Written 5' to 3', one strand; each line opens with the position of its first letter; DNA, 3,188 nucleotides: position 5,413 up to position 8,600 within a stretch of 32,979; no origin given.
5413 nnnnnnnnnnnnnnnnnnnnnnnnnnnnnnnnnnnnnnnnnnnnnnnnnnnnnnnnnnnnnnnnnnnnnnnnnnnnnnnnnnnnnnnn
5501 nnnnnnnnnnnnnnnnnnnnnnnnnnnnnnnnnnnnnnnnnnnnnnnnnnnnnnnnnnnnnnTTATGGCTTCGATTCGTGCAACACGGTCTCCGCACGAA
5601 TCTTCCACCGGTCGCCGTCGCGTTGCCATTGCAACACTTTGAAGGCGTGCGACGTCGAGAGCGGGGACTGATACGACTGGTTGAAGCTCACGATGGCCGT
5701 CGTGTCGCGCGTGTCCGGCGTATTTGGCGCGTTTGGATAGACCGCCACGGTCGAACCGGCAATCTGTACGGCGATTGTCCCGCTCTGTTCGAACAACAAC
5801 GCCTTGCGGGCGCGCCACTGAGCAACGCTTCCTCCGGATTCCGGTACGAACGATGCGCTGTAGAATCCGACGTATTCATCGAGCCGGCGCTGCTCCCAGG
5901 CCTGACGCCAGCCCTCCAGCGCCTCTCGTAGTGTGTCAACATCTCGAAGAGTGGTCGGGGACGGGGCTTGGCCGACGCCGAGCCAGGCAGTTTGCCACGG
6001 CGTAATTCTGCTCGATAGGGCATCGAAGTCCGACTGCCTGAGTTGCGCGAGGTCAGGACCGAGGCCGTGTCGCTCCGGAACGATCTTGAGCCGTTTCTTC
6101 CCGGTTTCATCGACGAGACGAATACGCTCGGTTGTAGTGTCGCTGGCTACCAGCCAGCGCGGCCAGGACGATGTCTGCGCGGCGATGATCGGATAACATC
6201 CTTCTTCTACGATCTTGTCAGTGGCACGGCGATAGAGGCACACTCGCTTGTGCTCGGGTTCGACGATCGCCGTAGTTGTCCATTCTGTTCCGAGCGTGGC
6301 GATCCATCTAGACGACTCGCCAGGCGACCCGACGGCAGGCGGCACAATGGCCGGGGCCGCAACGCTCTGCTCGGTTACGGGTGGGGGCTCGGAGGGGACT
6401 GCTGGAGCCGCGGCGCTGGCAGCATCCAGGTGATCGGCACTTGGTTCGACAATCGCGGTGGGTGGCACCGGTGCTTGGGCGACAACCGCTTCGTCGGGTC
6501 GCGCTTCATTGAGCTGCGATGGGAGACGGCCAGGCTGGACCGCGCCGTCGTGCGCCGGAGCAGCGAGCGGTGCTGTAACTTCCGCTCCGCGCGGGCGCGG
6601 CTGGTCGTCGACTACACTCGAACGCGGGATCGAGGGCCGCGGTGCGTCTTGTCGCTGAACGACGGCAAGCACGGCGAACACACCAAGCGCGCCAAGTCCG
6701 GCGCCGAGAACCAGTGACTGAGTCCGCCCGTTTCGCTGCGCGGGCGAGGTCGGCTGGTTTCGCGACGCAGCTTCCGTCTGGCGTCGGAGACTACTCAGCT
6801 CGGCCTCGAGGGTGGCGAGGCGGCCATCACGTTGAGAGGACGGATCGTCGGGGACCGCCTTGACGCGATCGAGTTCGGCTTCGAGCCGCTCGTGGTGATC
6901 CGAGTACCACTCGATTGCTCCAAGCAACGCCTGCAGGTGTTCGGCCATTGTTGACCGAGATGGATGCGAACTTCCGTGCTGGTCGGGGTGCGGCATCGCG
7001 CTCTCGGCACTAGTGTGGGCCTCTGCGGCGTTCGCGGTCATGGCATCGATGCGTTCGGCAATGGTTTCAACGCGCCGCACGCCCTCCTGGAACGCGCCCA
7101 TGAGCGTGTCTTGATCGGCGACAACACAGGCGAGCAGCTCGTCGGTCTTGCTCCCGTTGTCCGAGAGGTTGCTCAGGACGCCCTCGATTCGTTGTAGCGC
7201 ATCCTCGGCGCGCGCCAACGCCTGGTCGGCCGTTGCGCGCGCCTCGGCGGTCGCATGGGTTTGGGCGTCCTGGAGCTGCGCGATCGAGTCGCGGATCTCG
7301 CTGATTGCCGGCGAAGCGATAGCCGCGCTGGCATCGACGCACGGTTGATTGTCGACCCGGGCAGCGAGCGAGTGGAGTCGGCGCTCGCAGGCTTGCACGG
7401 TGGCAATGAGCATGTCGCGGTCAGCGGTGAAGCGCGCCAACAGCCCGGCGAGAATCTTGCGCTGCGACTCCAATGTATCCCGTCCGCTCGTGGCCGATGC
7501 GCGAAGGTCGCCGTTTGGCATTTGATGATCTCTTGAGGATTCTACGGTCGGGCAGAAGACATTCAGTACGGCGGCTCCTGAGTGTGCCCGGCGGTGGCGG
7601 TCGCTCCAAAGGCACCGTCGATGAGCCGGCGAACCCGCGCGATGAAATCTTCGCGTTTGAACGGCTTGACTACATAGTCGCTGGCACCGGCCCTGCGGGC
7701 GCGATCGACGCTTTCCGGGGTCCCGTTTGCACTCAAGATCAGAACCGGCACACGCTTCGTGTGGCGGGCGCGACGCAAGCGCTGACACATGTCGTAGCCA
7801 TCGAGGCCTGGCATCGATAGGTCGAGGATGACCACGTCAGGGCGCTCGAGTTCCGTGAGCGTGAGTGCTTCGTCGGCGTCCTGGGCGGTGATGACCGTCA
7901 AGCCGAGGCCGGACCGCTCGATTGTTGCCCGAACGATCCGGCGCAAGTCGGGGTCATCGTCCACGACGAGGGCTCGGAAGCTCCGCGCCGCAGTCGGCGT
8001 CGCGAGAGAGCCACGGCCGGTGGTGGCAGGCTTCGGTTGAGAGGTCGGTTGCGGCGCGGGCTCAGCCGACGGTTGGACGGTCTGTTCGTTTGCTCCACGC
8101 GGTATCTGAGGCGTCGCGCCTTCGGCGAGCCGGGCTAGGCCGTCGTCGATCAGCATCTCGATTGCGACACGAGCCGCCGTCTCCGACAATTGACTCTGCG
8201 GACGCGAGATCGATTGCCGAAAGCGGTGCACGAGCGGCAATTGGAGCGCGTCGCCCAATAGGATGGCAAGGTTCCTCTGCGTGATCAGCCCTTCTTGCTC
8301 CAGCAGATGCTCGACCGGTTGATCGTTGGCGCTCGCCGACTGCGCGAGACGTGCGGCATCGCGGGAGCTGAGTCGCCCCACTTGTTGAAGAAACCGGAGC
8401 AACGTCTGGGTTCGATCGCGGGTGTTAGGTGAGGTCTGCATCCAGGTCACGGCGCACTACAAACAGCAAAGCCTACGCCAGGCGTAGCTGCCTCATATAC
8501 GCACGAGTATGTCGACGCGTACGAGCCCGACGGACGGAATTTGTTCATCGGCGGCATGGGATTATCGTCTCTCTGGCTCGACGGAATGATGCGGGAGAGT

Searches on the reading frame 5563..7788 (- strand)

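Call 44: search_protein_families(library=pfam, proteins=[window:5563-7788:-], max_evalue=0.0001)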
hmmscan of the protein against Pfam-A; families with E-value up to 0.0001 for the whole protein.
window:5563-7788:- (741 aa): 1 family
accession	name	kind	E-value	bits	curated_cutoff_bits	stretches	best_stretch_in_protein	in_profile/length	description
PF24125.1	Cds6_C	-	2.3e-18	67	27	1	620-733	2-110/111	Cds6 C-terminal NTF2-like domain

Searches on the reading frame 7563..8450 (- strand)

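Call 44: search_protein_families(library=pfam, proteins=[window:7563-8450:-], max_evalue=0.0001)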
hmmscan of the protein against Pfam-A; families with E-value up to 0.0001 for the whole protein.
window:7563-8450:- (295 aa): 1 family
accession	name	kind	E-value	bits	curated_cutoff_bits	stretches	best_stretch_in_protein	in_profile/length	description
PF00072.30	Response_reg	-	1.5e-29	102.9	30.2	1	161-274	2-111/111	Response regulator receiver domain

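Call 59: search_protein_families(library=pfam, proteins=[window:7566-8441:-], max_evalue=1)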
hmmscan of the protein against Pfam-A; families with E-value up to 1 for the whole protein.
seq(292 aa): 2 families
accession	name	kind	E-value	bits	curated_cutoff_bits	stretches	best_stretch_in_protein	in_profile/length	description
PF00072.30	Response_reg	-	1.5e-29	102.9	30.2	1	158-271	2-111/111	Response regulator receiver domain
PF10415.14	FumaraseC_C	-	0.08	13.8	32.5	1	29-61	14-46/54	Fumarase C C-terminus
